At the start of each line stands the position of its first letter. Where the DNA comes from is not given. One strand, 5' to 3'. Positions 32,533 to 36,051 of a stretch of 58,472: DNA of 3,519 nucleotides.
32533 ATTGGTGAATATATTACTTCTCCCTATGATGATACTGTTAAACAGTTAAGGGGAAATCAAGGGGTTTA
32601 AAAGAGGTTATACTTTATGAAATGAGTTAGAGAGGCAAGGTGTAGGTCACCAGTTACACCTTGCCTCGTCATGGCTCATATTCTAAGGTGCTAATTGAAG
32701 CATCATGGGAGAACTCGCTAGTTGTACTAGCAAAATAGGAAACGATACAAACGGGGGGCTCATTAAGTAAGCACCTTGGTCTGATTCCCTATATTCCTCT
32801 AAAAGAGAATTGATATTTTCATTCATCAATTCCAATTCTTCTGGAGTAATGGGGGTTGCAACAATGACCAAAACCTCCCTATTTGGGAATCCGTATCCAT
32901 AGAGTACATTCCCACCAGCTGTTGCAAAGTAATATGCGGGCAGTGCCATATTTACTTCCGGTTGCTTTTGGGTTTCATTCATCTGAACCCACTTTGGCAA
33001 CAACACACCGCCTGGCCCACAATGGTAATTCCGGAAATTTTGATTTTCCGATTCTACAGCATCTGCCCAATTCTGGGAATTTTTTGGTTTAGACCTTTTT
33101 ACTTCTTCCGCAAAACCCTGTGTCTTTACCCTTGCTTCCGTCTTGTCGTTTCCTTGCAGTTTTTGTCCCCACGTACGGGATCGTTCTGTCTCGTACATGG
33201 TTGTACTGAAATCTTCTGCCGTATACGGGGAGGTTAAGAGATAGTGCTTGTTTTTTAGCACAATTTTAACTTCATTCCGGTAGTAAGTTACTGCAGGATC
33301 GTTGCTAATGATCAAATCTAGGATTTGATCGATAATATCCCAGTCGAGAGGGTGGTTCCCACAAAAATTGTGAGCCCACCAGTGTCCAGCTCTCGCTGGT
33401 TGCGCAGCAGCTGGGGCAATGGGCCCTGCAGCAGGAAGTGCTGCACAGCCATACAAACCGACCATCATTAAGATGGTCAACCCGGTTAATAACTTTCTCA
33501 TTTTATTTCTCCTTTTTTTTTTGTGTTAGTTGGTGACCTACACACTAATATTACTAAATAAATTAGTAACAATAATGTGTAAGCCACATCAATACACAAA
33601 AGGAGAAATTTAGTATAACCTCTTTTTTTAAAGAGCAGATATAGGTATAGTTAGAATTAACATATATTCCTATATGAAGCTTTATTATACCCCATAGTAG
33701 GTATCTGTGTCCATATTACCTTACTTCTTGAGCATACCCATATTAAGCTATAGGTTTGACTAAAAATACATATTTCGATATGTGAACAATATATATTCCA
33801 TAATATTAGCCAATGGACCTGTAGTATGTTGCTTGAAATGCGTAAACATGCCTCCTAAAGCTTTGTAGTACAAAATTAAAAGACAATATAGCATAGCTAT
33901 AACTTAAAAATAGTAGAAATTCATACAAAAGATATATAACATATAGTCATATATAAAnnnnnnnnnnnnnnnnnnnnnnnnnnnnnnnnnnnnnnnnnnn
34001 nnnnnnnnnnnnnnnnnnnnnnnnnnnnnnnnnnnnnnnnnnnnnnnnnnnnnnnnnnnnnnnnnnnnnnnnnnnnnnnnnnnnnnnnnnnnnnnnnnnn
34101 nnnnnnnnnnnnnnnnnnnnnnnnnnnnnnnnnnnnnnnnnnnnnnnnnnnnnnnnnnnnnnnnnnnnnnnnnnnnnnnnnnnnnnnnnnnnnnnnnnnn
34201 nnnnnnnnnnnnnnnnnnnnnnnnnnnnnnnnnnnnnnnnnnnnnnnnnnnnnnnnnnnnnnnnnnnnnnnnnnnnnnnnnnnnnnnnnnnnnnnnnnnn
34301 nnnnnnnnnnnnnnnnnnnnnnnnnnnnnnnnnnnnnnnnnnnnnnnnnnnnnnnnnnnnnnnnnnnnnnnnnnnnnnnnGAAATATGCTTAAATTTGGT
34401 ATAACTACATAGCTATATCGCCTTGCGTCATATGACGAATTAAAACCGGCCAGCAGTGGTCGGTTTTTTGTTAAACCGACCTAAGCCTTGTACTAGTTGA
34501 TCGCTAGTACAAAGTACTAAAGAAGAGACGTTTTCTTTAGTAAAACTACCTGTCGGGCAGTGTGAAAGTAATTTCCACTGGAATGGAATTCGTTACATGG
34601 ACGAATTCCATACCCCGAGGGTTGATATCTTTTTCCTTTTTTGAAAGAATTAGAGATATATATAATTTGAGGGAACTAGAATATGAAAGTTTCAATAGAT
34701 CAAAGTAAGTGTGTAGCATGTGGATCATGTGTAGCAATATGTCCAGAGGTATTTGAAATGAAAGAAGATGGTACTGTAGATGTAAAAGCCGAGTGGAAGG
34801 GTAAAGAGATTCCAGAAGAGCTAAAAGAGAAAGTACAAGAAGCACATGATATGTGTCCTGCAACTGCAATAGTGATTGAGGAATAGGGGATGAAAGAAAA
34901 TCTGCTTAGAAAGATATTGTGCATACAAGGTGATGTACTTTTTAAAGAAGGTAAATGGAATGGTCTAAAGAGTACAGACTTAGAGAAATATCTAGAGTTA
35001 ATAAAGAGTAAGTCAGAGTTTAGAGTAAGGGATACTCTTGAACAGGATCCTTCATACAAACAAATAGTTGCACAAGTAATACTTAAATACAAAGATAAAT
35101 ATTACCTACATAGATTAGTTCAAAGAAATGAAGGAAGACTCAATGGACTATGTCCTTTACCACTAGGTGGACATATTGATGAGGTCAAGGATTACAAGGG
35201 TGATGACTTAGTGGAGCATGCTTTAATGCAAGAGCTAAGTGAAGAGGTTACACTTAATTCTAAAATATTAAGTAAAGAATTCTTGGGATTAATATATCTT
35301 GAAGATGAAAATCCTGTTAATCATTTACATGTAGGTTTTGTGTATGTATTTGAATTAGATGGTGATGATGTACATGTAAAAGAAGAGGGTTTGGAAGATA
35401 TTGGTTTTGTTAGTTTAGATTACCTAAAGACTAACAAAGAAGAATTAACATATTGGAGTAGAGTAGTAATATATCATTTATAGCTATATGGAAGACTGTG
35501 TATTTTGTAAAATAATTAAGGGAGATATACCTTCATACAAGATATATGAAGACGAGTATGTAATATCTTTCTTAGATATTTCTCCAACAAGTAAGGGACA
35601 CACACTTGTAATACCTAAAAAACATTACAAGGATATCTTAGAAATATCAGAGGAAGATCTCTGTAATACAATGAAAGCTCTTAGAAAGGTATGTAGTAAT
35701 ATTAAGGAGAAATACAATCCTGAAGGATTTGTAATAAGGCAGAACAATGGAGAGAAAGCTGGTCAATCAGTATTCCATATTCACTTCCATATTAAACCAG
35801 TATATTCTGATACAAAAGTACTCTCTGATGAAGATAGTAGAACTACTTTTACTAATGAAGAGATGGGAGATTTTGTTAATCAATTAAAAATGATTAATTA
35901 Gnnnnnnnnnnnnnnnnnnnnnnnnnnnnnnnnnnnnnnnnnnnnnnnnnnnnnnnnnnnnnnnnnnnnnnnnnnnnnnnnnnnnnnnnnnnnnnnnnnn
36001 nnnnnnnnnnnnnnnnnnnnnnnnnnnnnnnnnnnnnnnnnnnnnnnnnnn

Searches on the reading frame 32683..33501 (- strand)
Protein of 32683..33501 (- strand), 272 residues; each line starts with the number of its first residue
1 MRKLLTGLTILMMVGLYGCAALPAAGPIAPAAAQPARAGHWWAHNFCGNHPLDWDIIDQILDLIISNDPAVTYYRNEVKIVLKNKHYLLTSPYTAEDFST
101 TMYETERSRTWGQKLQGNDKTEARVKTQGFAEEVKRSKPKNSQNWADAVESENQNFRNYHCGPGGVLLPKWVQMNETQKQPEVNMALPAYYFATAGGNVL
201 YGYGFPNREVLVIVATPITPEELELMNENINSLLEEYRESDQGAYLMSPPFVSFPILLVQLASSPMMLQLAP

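Call 7: search_protein_families(library=pfam, proteins=[window:32683-33501:-], max_evalue=1)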
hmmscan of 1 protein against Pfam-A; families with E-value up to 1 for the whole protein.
window:32683-33501:- (272 aa): 2 families
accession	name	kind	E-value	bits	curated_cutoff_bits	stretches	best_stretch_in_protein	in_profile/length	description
PF25432.1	FF_PRPF40A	-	0.00065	19.9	27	1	75-110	6-41/60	PRPF40A-like, FF domain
PF05076.18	SUFU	-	0.043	14.1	25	1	181-242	100-163/172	Suppressor of fused protein (SUFU)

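Call 9: find_homologous_proteins(query=window:32683-33501:-, max_evalue=0.001)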
Query window:32683-33501:- (272 aa): 1 proteins with E <= 0.001 among 1002 candidates.
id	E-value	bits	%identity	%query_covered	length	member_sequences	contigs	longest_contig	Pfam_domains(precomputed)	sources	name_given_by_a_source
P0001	2.7e-177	606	100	96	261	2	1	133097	-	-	-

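Call 17: find_encoding_contigs(protein=P0001, flank=10000, max_places=6)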
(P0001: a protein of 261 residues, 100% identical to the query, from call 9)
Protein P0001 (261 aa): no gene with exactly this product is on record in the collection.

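Call 25: search_protein_families(library=ncbifam, proteins=[window:32683-33501:-], max_evalue=0.01)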
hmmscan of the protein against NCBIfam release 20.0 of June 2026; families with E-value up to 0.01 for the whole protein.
window:32683-33501:- (272 aa): 0 families

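Call 26: search_protein_representatives(protein=window:32683-33501:-)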
Query: 272 residues. Proteins with E-value up to 0.001 (for the whole library): 4; up to 1e-10: 4; up to 1e-30: 1. The best 4 are listed.
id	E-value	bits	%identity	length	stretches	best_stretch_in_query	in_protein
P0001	8.5e-178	605.5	100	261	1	12-272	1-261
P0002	1.3e-29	119.5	33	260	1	16-210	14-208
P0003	2.4e-18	82.6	30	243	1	30-175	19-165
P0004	7.1e-14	68.0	29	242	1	8-179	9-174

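Call 29: find_homologous_proteins(query=A1, max_evalue=0.01)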
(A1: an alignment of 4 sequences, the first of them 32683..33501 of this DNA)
Query A1 (4 sequences) (272 aa, profile of the alignment): 2 proteins with E <= 0.01 among 8000 candidates.
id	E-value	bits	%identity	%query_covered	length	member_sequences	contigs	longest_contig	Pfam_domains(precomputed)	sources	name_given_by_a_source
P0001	2.5e-109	383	100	96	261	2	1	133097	-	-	-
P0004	1.1e-102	361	28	63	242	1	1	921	-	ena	-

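Call 30: find_encoding_contigs(protein=P0002, flank=10000)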
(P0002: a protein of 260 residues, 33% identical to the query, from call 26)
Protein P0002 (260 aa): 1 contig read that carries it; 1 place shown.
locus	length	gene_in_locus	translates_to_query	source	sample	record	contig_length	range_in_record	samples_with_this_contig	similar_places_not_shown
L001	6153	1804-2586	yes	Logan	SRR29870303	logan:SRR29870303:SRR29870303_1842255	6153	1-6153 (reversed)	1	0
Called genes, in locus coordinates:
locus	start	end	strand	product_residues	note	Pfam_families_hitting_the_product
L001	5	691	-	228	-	PF00173:Cyt-b5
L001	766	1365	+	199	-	PF18915:DUF5667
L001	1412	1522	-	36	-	-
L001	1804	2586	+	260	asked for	-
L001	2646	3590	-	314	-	-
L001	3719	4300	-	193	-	PF01966:HD (weak)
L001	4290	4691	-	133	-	PF00702:Hydrolase (faint), PF13419:HAD_2 (weak)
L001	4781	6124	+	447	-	PF11258:DUF3048, PF17479:DUF3048_C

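Call 31: find_encoding_contigs(protein=P0003, flank=10000)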
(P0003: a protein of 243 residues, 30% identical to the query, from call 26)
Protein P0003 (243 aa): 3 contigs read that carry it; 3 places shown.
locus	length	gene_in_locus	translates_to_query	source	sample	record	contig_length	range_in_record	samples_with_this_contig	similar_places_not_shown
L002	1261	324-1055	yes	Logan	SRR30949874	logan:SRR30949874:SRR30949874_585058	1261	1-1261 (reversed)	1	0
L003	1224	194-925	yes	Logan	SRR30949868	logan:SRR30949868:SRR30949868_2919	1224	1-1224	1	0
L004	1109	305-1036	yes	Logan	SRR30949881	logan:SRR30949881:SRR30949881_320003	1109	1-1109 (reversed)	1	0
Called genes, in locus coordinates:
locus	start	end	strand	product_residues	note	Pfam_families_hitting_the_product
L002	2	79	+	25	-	?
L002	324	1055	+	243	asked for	-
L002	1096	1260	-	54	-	?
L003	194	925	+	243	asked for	-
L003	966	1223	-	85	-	?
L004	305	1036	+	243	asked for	-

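Call 32: find_encoding_contigs(protein=P0004, flank=10000)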
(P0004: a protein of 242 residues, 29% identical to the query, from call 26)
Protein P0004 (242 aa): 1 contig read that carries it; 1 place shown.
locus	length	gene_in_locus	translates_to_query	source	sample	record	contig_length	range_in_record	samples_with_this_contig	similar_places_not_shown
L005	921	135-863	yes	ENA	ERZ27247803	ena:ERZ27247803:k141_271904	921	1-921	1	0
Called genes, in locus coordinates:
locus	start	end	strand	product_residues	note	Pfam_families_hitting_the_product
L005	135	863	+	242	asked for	-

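Call 67: predict_structure(alignment_id=A1)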
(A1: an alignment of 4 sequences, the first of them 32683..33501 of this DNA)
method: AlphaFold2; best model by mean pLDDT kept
length: 272 residues; sequences in the alignment: 4
mean_pLDDT: 66.1   pTM: 0.56
mean pLDDT of the five models: 66.1, 65.1, 63.9, 58.8, 57.0
residues with pLDDT >= 90: 45; 70-90: 73; 50-70: 92; < 50: 62
segments of 3 or more residues with pLDDT < 50: 16-35, 162-164, 195-197, 242-257, 259-272
pLDDT, mean of each block of 10 residues (from residue 1): 55 49 35 55 71 82 96 92 92 63 87 92 91 88 77 61 56 59 67 55 61 64 70 65 40 40 31 30
secondary structure, 60 per line:
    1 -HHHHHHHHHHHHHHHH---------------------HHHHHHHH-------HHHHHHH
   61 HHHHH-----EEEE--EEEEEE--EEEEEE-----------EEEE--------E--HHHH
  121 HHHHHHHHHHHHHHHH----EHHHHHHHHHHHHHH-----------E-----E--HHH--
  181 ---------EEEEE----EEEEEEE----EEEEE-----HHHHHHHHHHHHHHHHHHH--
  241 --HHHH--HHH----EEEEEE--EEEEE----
elements in order: H2-17 H39-46 H54-65 E71-74 E77-82 E85-90 E102-105 H117-136 H142-155 E190-194 E199-205 E210-214 H220-238 H243-246 E256-261 E264-268

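Call 81: fold_search(model_id=the predicted structure, library=pdb)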
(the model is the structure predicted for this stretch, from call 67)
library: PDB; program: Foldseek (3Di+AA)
matches with E <= 10: 190; with E <= 0.001: 0
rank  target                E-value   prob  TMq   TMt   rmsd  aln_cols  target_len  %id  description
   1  5n9j_A                3.7e-01  0.07  0.14  0.09  15.9       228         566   11  Core Mediator of transcriptional regulation (released 2017-05-17)
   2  8ev3_n                3.9e-01  0.06  0.12  0.10  14.9       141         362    5  Ytm1 associated 60S nascent ribosome (-Fkbp39) State 1B (released 2022-11-30)
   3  8fky_SM               4.4e-01  0.06  0.15  0.09  19.4       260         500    8  Human nucleolar pre-60S ribosomal subunit (State F) (released 2023-07-12)
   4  7u0h_n                5.8e-01  0.04  0.10  0.09  15.3       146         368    9  State NE1 nucleolar 60S ribosome biogenesis intermediate - Overall model (released 2022-12-14)
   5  4nkb_B                6.1e-01  0.04  0.11  0.14  15.2       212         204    8  Crystal Structure of the cryptic polo box (CPB)of ZYG-1 (released 2014-08-27)
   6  4nkb_A                7.3e-01  0.04  0.12  0.14  14.7       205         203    8  Crystal Structure of the cryptic polo box (CPB)of ZYG-1 (released 2014-08-27)
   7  7uoo_n                8.2e-01  0.04  0.11  0.09  15.4       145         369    8  Nucleoplasmic pre-60S intermediate of the Nog2 containing pre-rotation state (released 2023-03-15)
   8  8fkz_SM               1.1e+00  0.04  0.11  0.08  14.7       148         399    9  Human nucleolar pre-60S ribosomal subunit (State G) (released 2023-07-12)
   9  6af4_C                1.3e+00  0.23  0.16  0.32   8.8        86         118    9  Toxin-Antitoxin module from Streptococcus pneumoniae (released 2019-08-14)
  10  8b7t_MODEL_1_A        1.3e+00  0.11  0.10  0.28  12.2        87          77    7  CPSF73 CTD3 (released 2023-05-03)
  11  8eth_n                1.4e+00  0.05  0.11  0.14  13.7       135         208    3  Ytm1 associated 60S nascent ribosome State 1B (released 2022-11-30)
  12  8esr_n                1.4e+00  0.04  0.10  0.07  14.5       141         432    4  Ytm1 associated nascent 60S ribosome (-fkbp39) State 2 (released 2022-11-30)
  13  3imo_A                1.5e+00  0.10  0.12  0.24  11.9       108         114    9  Structure from the mobile metagenome of Vibrio cholerae. Integron cassette protein VCH_CASS14 (released 2009-08-25)
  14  8eui_n                1.5e+00  0.02  0.10  0.09  15.1       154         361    7  Ytm1 associated nascent 60S ribosome (-fkbp39) State 3 (released 2022-11-30)
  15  6af4_A                1.5e+00  0.18  0.16  0.31   8.7        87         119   10  Toxin-Antitoxin module from Streptococcus pneumoniae (released 2019-08-14)
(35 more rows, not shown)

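Call 88: search_protein_families(library=phrogs, proteins=[window:32683-33501:-], max_evalue=0.01)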
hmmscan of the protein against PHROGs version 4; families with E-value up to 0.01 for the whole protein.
window:32683-33501:- (272 aa): 0 families

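Call 89: search_protein_families(library=padloc, proteins=[window:32683-33501:-], max_evalue=0.01)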
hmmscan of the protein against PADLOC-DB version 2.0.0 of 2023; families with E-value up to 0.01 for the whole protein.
window:32683-33501:- (272 aa): 0 families

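Call 107: search_solved_structures(query=A5, max_evalue=1)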
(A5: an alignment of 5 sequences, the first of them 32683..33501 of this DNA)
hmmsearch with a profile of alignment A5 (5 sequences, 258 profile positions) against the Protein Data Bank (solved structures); distinct sequences matched with E-value up to 1: 17.
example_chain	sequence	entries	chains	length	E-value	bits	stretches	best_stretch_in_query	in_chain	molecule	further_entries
7n0w_A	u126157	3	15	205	0.45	13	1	140-198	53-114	Acetylcholine-binding protein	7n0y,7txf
9sg3_A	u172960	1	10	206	0.46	13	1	140-198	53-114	Acetylcholine-binding protein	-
8p22_A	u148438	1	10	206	0.46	13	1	140-198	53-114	Acetylcholine-binding protein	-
1uv6_A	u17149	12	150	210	0.47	13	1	140-198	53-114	ACETYLCHOLINE-BINDING PROTEIN | ACETYLCHOLINE BINDING PROTEIN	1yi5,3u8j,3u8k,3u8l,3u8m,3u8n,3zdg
1uw6_A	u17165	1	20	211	0.48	13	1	140-198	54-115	ACETYLCHOLINE-BINDING PROTEIN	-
1ux2_A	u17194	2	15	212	0.48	12.9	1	140-198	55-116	ACETYLCHOLINE BINDING PROTEIN | Acetylcholine-binding protein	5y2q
7dji_A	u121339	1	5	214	0.49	12.9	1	140-198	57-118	Acetylcholine-binding protein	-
1i9b_A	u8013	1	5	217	0.5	12.9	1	140-198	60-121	ACETYLCHOLINE BINDING PROTEIN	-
4qaa_A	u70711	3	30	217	0.51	12.9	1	140-198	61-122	Acetylcholine-binding protein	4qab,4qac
4zjt_A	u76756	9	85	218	0.51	12.9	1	140-198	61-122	Acetylcholine-binding protein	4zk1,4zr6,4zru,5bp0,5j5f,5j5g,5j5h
3wip_A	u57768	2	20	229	0.56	12.7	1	140-198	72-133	Acetylcholine-binding protein | ACETYLCHOLINE BINDING PROTEIN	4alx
7ndp_A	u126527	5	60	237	0.59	12.7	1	140-198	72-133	Acetylcholine-binding protein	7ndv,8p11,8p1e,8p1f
8xsw_A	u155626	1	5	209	0.75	12.3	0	140-198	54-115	Acetylcholine-binding protein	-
2zju_A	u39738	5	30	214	0.78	12.3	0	140-198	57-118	Acetylcholine-binding protein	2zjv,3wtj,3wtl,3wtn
7pd6_AaA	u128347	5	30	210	0.81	12.2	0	140-198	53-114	Acetylcholine-binding protein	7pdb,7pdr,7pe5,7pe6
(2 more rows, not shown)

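Call 109: search_protein_families(library=pfam, alignment_id=A5, max_evalue=0.1)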
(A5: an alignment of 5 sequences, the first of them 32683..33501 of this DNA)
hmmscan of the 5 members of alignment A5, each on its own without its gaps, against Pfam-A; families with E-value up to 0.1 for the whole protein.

A. member 1, window:32683-33501:- (272 aa): 2 families
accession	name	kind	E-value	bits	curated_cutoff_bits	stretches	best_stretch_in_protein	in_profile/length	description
PF25432.1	FF_PRPF40A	-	0.00065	19.9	27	1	75-110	6-41/60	PRPF40A-like, FF domain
PF05076.18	SUFU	-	0.043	14.1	25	0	181-242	100-163/172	Suppressor of fused protein (SUFU)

B. families by the number of members that match (of 5 scanned): 3 families
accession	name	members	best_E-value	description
PF25432.1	FF_PRPF40A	1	0.00065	PRPF40A-like, FF domain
PF00505.25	HMG_box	1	0.011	HMG (high mobility group) box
PF05076.18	SUFU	1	0.043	Suppressor of fused protein (SUFU)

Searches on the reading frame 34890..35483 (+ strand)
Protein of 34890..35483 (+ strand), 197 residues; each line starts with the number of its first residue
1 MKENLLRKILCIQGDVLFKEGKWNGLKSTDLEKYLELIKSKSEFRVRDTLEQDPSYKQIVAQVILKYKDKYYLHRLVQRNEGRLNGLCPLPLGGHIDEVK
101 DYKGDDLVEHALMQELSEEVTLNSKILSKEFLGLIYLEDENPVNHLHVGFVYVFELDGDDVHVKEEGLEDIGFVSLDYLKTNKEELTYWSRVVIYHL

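Call 15: search_protein_families(library=pfam, proteins=[window:34890-35483:+], max_evalue=0.01)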
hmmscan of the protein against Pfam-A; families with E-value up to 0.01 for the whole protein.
window:34890-35483:+ (197 aa): 1 family
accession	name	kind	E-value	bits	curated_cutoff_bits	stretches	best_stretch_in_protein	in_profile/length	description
PF00293.34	NUDIX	-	8.3e-05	23.1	21.1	1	76-190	19-127/134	NUDIX domain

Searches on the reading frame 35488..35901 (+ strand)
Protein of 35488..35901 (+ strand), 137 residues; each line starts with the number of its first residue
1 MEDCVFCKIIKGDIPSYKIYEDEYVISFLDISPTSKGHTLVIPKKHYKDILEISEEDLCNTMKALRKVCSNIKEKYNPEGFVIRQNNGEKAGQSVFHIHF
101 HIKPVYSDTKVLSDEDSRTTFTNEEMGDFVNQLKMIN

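Call 15: search_protein_families(library=pfam, proteins=[window:35488-35901:+], max_evalue=0.01)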
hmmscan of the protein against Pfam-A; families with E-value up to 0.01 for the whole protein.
window:35488-35901:+ (137 aa): 2 families
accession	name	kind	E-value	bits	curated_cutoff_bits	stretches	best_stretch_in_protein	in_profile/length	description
PF01230.28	HIT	-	2.2e-27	96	21.5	1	12-104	2-94/98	HIT domain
PF11969.13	DcpS_C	-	4.5e-19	69.4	24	1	4-108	2-105/114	Scavenger mRNA decapping enzyme C-term binding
